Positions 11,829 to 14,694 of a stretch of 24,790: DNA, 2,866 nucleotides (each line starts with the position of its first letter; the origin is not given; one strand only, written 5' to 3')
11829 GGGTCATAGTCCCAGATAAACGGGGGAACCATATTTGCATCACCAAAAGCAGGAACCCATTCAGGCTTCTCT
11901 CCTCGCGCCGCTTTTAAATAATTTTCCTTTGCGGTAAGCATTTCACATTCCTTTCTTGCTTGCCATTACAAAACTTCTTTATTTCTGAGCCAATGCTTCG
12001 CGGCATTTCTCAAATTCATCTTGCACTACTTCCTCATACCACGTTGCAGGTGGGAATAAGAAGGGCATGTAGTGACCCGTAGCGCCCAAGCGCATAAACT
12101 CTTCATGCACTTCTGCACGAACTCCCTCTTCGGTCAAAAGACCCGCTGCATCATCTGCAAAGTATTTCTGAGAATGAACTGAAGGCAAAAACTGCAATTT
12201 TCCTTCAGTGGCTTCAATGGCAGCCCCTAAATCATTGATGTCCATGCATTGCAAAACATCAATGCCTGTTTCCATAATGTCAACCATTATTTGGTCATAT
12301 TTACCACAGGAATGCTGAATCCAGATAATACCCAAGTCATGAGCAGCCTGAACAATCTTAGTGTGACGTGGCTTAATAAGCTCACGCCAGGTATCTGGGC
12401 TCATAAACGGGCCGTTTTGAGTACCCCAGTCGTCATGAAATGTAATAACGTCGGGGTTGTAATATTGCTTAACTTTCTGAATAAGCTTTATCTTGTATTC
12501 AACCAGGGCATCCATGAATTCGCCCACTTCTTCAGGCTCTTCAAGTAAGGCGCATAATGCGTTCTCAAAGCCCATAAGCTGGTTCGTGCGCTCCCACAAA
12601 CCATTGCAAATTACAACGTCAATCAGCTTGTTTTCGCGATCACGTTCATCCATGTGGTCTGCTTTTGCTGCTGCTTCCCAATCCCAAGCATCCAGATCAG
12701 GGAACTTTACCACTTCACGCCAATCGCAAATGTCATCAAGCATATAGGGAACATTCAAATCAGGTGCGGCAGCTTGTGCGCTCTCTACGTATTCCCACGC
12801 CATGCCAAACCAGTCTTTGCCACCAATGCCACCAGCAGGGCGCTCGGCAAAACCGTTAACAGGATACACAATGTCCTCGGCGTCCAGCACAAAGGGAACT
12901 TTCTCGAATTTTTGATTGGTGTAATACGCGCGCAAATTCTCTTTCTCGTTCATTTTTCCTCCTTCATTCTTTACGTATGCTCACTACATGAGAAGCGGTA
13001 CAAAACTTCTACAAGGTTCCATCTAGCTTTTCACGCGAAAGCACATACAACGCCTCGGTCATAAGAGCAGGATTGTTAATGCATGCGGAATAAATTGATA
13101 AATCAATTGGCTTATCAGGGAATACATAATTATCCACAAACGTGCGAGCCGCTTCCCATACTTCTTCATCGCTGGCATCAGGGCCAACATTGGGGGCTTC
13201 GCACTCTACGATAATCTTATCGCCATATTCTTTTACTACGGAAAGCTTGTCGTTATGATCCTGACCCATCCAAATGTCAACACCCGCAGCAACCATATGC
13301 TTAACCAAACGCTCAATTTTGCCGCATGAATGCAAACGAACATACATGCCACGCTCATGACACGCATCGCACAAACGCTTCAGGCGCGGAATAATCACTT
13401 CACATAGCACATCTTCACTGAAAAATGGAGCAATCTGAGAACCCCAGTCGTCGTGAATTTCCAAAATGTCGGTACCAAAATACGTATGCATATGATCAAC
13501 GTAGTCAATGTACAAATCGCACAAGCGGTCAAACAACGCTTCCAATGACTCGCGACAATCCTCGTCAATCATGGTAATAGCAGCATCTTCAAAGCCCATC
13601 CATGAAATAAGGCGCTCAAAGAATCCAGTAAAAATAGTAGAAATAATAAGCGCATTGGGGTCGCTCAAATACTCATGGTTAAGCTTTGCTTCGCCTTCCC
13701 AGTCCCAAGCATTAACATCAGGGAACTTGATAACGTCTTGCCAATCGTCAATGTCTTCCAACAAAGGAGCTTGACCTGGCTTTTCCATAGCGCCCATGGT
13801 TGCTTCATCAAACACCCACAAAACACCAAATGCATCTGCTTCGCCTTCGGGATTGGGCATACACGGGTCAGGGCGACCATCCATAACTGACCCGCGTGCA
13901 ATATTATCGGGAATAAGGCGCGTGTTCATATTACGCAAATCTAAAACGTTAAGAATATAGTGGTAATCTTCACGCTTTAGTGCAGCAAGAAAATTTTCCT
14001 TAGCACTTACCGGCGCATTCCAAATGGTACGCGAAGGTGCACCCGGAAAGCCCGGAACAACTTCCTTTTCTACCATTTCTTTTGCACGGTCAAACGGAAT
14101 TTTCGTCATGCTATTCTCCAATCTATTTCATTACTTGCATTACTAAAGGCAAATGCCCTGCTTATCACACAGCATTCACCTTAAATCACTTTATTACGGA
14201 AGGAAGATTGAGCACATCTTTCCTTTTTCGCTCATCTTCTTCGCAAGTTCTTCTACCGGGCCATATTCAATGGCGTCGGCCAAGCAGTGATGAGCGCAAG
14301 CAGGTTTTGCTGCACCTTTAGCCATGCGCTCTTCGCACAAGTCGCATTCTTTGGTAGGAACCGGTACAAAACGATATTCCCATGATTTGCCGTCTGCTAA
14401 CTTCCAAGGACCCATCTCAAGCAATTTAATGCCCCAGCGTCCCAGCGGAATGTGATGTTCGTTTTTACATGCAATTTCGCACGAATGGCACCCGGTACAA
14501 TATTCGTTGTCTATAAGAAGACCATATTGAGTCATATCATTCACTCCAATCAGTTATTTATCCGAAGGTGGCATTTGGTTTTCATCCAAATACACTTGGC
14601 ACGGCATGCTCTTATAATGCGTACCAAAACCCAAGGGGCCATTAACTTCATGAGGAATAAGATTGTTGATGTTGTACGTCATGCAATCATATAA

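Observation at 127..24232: One locus joins O-demethylase-like URO-D-fold enzymes with three dehydroxylase/transhydroxylase-type Mo enzymes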

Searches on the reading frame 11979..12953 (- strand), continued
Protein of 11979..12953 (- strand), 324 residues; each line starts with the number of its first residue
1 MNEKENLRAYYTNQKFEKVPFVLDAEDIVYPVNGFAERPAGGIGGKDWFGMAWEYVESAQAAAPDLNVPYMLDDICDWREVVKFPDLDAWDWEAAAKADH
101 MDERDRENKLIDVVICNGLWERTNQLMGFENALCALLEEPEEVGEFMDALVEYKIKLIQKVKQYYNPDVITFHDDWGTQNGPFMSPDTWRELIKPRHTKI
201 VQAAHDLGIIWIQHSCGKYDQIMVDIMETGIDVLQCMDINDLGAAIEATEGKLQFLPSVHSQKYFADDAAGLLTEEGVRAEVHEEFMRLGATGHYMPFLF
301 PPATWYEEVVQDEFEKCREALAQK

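Call 90: find_encoding_contigs(protein=P0035, flank=10000, max_places=1)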
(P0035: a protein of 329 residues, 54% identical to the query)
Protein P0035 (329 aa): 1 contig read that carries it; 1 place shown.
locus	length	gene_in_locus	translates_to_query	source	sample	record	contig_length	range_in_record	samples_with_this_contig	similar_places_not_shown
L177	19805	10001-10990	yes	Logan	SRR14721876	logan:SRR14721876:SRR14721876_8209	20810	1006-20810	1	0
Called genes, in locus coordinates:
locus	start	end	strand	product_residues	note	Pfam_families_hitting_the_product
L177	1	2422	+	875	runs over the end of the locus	PF02739:5_3_exonuc_N, PF01367:5_3_exonuc, PF00476:DNA_pol_A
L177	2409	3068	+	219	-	PF01121:CoaE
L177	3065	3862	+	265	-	PF00753:Lactamase_B, PF23023:Anti-Pycsar_Apyc1, PF12706:Lactamase_B_2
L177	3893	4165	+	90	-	PF13740:ACT_6, PF13840:ACT_7 (weak), PF01842:ACT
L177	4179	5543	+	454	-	PF05167:DUF711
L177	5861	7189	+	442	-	PF13173:AAA_14, PF13635:DUF4143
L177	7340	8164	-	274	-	PF07286:D-Glu_cyclase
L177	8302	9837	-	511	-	PF17853:GGDEF_2 (weak), PF13556:HTH_30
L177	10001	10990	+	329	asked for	PF01208:URO-D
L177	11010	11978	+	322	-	PF01208:URO-D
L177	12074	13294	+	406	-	PF07690:MFS_1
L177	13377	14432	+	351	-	PF01208:URO-D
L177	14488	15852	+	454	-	PF13347:MFS_2, PF07690:MFS_1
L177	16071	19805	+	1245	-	?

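Call 91: find_encoding_contigs(protein=P0013, flank=10000, max_places=1)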
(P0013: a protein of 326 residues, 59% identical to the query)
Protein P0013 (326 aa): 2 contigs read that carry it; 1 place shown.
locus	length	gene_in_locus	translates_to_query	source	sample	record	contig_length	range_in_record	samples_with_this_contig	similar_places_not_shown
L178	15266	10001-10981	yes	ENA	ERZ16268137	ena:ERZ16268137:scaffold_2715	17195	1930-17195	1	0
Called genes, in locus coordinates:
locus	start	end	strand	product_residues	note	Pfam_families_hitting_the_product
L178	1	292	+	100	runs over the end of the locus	-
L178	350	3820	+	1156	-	PF02811:PHP, PF07733:DNA_pol3_alpha, PF17657:DNA_pol3_finger, PF14579:HHH_6, PF01336:tRNA_anti-codon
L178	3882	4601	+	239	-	PF00574:CLP_protease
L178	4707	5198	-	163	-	PF00037:Fer4 (faint), PF12837:Fer4_6 (faint), PF14697:Fer4_21 (weak), PF12838:Fer4_7 (weak), PF13187:Fer4_9 (weak)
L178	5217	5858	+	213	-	PF00962:A_deaminase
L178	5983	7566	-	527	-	PF17853:GGDEF_2 (faint), PF13556:HTH_30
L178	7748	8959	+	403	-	PF07690:MFS_1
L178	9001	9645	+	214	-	-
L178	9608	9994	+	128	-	-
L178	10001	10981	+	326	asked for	PF01208:URO-D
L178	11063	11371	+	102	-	-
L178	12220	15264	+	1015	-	?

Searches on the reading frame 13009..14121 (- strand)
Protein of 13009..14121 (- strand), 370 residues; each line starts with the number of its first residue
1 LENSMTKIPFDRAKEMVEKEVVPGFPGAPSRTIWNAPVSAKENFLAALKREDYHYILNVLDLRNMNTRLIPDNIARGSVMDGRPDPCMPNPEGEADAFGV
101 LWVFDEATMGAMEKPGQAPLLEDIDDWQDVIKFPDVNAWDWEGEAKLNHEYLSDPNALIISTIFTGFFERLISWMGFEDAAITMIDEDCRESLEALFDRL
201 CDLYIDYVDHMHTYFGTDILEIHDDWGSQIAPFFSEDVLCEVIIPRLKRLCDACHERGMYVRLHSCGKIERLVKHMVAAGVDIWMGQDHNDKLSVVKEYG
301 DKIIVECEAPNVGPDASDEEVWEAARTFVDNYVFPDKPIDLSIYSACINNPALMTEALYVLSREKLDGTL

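Call 4: search_protein_families(library=pfam, proteins=[window:13009-14121:-])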
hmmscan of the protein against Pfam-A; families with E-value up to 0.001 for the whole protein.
window:13009-14121:- (370 aa): 1 family
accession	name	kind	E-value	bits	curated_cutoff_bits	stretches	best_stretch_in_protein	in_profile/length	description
PF01208.23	URO-D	-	1.1e-08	35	23.9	1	189-305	172-285/346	Uroporphyrinogen decarboxylase (URO-D)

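Call 6: search_protein_families(library=ncbifam, proteins=[window:13009-14121:-], max_evalue=0.01)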
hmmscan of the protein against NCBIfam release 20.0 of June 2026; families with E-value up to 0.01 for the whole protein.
window:13009-14121:- (370 aa): 4 families
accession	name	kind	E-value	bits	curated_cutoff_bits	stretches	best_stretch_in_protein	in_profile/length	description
NF004889.0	PRK06252.1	subfamily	9.6e-07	28.1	244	1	190-299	169-272/340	methylcobalamin:coenzyme M methyltransferase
TIGR01463.1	mtaA_cmuA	subfamily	2.6e-06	26.9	235.4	1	190-303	168-278/340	MtaA/CmuA family methyltransferase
NF041608.1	methylcob_mtaseMtbA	equivalog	4.2e-06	26.1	600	1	191-330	169-306/339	methylcobamide:CoM methyltransferase MtbA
NF040654.1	MtaA_Meth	equivalog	0.0033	16.4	400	1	190-282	167-253/337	methylcobamide:CoM methyltransferase MtaA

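Call 12: search_solved_structures(query=window:13009-14121:-, max_evalue=0.01)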
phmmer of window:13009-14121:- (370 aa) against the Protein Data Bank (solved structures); distinct sequences matched with E-value up to 0.01: 0.

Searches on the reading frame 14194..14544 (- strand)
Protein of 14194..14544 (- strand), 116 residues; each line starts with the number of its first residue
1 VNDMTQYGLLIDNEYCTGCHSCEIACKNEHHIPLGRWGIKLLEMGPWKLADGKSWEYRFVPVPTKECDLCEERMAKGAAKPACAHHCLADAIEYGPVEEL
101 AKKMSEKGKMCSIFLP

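Call 4: search_protein_families(library=pfam, proteins=[window:14194-14544:-])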
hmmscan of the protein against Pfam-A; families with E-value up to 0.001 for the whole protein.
window:14194-14544:- (116 aa): 2 families
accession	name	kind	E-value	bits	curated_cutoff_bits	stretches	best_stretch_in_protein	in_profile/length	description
PF12797.12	Fer4_2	-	0.00025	21.2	24.5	1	9-27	3-21/22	4Fe-4S binding domain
PF00037.32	Fer4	-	0.00071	19.7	21.1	1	11-27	3-19/24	4Fe-4S binding domain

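Call 6: search_protein_families(library=ncbifam, proteins=[window:14194-14544:-], max_evalue=0.01)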
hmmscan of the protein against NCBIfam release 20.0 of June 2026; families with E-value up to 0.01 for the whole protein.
window:14194-14544:- (116 aa): 17 families
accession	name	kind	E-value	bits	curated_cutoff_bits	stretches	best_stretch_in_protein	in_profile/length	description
TIGR02951.1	DMSO_dmsB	equivalog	3.1e-16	59.8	214.1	2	6-43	1-38/161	DMSO/selenate family reductase complex B subunit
NF045715.1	sulf_resp_HmcB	equivalog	6.1e-09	35.4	420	2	55-105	156-206/307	sulfate respiration complex iron-sulfur protein HmcB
NF041782.1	mnquin_red_QrcC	equivalog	2.1e-08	34.1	400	1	7-68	1-69/239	menaquinone reductase iron-sulfur cluster-binding subunit QrcC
TIGR01582.1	FDH-beta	equivalog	3.6e-08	32.9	334.7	1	66-104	152-189/283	formate dehydrogenase subunit beta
NF008134.0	PRK10882.1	equivalog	1e-07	31.3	263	1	64-104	172-215/329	hydrogenase 2 operon protein HybA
TIGR03149.1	cyt_nit_nrfC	equivalog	1.3e-07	31.2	377.6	1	4-46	36-78/225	cytochrome c nitrite reductase Fe-S protein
NF041715.1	arsenate_red_ArrB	equivalog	1.9e-07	30.9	450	1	6-35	2-31/233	arsenate respiratory reductase iron-sulfur subunit ArrB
NF038355.1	FDH3_beta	equivalog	3.5e-07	30.4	240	1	9-38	5-34/180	formate dehydrogenase FDH3 subunit beta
NF011569.0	PRK14993.1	equivalog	5e-07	29.4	416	1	4-37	41-74/244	tetrathionate reductase subunit TtrB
NF045797.1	DsrO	equivalog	1e-06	28.3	200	0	4-34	41-72/235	sulfate reduction electron transfer complex DsrMKJOP subunit DsrO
NF009408.0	PRK12769.1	equivalog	3.4e-05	22.2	1003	0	10-31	6-27/659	formate-dependent uric acid utilization protein AegA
NF007658.0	PRK10330.1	equivalog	8.2e-05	22.2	260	0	9-30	5-26/181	electron transport protein HydN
TIGR03478.1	DMSO_red_II_bet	subfamily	0.00025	20.1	480.7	0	6-29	3-26/321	DMSO reductase family type II enzyme, iron-sulfur subunit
TIGR01660.1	narH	equivalog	0.0025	16.3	524.05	1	5-29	5-29/492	nitrate reductase subunit beta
NF042979.1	EthbenzDh_ebdB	equivalog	0.0026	16.7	740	0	6-29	20-43/354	ethylbenzene dehydrogenase subunit beta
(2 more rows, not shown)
